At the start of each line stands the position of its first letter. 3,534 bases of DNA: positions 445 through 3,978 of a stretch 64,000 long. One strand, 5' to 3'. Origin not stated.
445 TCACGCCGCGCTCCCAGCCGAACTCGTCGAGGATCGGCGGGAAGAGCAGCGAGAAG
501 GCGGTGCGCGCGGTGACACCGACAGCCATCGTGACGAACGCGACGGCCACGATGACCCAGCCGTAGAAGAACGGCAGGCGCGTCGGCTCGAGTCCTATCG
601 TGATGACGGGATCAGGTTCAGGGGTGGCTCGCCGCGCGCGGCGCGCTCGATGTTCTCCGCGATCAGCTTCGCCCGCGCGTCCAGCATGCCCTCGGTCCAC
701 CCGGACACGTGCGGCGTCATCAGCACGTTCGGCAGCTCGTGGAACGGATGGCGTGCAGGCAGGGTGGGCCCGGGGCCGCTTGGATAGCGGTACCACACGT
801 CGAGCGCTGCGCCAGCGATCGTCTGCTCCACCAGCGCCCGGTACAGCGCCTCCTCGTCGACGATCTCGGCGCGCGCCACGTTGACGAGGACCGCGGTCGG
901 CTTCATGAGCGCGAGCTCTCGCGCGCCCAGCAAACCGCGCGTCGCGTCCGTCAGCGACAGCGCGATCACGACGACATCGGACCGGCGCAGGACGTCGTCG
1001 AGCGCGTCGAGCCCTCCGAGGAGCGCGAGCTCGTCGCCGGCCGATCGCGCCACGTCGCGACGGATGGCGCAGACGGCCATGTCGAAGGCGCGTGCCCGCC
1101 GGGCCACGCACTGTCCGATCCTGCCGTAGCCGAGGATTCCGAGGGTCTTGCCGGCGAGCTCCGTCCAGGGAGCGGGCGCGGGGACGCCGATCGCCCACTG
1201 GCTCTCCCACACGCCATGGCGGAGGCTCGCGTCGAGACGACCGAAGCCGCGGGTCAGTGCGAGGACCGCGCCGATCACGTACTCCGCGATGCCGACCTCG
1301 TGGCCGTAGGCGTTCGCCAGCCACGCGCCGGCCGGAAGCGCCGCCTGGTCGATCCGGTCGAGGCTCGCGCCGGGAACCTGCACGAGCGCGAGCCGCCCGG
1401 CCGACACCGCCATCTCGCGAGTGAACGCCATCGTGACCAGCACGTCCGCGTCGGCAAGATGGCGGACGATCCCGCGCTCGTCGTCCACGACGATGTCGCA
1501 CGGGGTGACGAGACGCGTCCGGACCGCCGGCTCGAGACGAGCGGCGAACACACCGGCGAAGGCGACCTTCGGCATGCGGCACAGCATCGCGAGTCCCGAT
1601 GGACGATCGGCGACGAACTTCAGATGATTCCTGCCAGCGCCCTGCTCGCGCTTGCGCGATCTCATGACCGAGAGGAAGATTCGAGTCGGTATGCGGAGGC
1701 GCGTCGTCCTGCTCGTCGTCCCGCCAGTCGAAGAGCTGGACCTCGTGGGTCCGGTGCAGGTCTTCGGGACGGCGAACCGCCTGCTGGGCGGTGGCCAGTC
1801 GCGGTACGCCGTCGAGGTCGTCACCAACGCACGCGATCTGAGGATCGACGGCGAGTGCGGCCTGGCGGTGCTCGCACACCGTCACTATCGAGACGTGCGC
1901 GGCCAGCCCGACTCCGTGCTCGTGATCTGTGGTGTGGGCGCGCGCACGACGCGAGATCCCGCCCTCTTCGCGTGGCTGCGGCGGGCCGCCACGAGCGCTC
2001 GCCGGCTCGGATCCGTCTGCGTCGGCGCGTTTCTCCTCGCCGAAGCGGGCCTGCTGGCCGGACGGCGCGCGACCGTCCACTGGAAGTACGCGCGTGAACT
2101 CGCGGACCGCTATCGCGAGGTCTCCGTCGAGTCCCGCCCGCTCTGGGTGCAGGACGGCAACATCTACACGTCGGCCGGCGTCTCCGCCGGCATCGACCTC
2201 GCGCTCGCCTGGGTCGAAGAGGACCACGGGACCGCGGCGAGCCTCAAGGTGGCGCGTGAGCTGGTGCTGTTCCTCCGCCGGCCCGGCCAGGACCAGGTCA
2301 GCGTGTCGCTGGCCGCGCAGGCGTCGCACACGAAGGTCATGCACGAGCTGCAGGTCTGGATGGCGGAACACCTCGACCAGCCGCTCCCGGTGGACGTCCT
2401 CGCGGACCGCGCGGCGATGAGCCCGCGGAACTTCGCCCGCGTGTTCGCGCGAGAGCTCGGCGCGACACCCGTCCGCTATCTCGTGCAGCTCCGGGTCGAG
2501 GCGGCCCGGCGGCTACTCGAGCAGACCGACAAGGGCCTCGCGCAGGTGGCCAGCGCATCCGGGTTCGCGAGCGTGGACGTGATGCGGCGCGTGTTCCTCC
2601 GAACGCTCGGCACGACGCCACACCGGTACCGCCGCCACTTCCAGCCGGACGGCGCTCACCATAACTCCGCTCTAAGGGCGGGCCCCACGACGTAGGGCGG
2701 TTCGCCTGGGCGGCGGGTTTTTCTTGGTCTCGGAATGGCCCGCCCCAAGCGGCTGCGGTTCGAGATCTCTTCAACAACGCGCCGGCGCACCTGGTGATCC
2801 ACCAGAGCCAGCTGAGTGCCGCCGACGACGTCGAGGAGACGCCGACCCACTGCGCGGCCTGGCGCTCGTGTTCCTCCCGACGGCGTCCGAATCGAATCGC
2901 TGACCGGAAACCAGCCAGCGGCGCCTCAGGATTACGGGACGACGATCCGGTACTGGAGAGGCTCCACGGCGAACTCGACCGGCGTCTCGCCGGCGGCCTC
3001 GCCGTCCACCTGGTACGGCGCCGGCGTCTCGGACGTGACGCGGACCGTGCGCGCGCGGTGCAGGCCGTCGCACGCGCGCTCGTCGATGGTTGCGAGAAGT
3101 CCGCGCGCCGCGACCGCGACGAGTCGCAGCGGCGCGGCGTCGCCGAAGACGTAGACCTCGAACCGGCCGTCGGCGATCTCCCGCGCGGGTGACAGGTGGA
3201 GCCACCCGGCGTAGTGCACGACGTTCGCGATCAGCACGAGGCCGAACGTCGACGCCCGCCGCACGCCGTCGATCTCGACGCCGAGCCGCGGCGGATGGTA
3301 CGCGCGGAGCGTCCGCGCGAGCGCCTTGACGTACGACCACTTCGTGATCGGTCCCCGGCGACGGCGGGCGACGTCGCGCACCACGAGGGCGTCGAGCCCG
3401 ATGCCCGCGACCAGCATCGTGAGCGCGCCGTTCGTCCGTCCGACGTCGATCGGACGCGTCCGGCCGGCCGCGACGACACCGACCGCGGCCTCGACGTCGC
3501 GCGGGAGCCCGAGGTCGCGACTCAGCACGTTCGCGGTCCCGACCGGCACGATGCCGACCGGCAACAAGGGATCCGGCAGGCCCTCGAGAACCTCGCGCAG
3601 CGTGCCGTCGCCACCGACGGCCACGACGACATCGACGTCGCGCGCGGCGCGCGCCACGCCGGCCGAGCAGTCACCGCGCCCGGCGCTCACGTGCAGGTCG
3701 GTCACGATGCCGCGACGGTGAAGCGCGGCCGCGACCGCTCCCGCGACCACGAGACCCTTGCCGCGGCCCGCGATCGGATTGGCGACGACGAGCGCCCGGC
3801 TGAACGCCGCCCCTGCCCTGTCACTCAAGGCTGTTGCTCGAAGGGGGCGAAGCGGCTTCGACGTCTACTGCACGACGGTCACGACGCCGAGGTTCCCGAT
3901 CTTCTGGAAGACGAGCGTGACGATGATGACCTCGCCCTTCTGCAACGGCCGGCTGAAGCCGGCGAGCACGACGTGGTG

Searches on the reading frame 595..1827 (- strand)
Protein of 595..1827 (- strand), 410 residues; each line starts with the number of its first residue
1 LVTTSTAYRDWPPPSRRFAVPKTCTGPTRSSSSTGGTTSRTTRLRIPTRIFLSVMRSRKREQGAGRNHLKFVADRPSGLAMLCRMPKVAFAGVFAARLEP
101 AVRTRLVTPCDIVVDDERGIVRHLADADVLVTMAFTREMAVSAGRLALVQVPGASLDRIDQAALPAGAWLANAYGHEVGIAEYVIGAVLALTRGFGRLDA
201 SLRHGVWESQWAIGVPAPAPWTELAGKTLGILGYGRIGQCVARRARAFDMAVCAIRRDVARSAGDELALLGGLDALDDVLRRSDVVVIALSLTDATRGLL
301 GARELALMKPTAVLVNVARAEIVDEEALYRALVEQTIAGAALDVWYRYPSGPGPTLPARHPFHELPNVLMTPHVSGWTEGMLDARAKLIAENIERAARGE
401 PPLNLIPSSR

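Call 70: search_protein_families(library=pfam, proteins=[window:595-1827:-], max_evalue=0.001)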
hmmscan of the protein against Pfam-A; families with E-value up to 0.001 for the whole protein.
window:595-1827:- (410 aa): 3 families
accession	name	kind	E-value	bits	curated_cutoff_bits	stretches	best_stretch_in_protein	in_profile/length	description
PF02826.25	2-Hacid_dh_C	-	1.8e-52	177.8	25.1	1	186-375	2-178/178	D-isomer specific 2-hydroxyacid dehydrogenase, NAD binding domain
PF00389.36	2-Hacid_dh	-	0.00016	21.8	24.6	1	119-406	32-133/134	D-isomer specific 2-hydroxyacid dehydrogenase, catalytic domain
PF03807.23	F420_oxidored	-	0.00061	20.8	21.6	0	229-296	2-73/94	NADP oxidoreductase coenzyme F420-dependent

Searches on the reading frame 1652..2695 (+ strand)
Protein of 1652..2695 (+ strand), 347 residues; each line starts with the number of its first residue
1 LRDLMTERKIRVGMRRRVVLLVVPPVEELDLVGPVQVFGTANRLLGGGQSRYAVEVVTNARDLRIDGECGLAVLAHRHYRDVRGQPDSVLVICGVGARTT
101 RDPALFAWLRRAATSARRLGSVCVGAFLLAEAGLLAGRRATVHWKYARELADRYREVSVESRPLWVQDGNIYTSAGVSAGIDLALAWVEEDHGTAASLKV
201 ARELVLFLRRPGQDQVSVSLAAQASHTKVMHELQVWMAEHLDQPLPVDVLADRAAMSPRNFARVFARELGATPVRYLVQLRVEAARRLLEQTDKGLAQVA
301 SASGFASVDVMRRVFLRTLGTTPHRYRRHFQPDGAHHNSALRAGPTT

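Call 64: find_encoding_contigs(protein=window:1652-2695:+, flank=10000, max_places=4)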
Protein window:1652-2695:+ (347 aa): no gene with exactly this product is on record in the collection.

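Call 70: search_protein_families(library=pfam, proteins=[window:1652-2695:+], max_evalue=0.001)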
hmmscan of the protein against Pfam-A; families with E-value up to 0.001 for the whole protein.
window:1652-2695:+ (347 aa): 3 families
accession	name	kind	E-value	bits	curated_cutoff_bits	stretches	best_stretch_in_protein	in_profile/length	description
PF01965.30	DJ-1_PfpI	-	1.1e-22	81.1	26.6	1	16-189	1-164/165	DJ-1/PfpI family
PF12833.13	HTH_18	-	2.1e-22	79.6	33.6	1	250-328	1-79/80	Helix-turn-helix domain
PF00165.29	HTH_AraC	-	2.3e-15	56.7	26.6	2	237-277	1-41/42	Bacterial regulatory helix-turn-helix proteins, AraC family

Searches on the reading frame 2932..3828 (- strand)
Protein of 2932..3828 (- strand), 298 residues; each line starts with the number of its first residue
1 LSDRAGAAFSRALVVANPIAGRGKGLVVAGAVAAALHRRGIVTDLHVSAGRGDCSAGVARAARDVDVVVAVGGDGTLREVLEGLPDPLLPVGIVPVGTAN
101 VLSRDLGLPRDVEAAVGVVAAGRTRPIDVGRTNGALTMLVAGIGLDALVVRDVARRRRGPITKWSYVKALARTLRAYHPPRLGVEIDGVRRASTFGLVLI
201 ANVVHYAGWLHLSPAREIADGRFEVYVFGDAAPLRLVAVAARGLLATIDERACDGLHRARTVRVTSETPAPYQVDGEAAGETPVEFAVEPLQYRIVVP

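Call 70: search_protein_families(library=pfam, proteins=[window:2932-3828:-], max_evalue=0.001)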
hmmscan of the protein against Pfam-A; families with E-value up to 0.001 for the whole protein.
window:2932-3828:- (298 aa): 3 families
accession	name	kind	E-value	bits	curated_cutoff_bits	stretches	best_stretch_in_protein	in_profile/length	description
PF00781.29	DAGK_cat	-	2e-28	98.9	23.6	1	11-131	1-124/125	Diacylglycerol kinase catalytic domain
PF19279.4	YegS_C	-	2.1e-18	67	27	1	142-296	4-157/158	YegS C-terminal NAD kinase beta sandwich-like domain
PF01513.26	NAD_kinase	-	3.4e-05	24.6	25.5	1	58-102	66-110/130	ATP-NAD kinase N-terminal domain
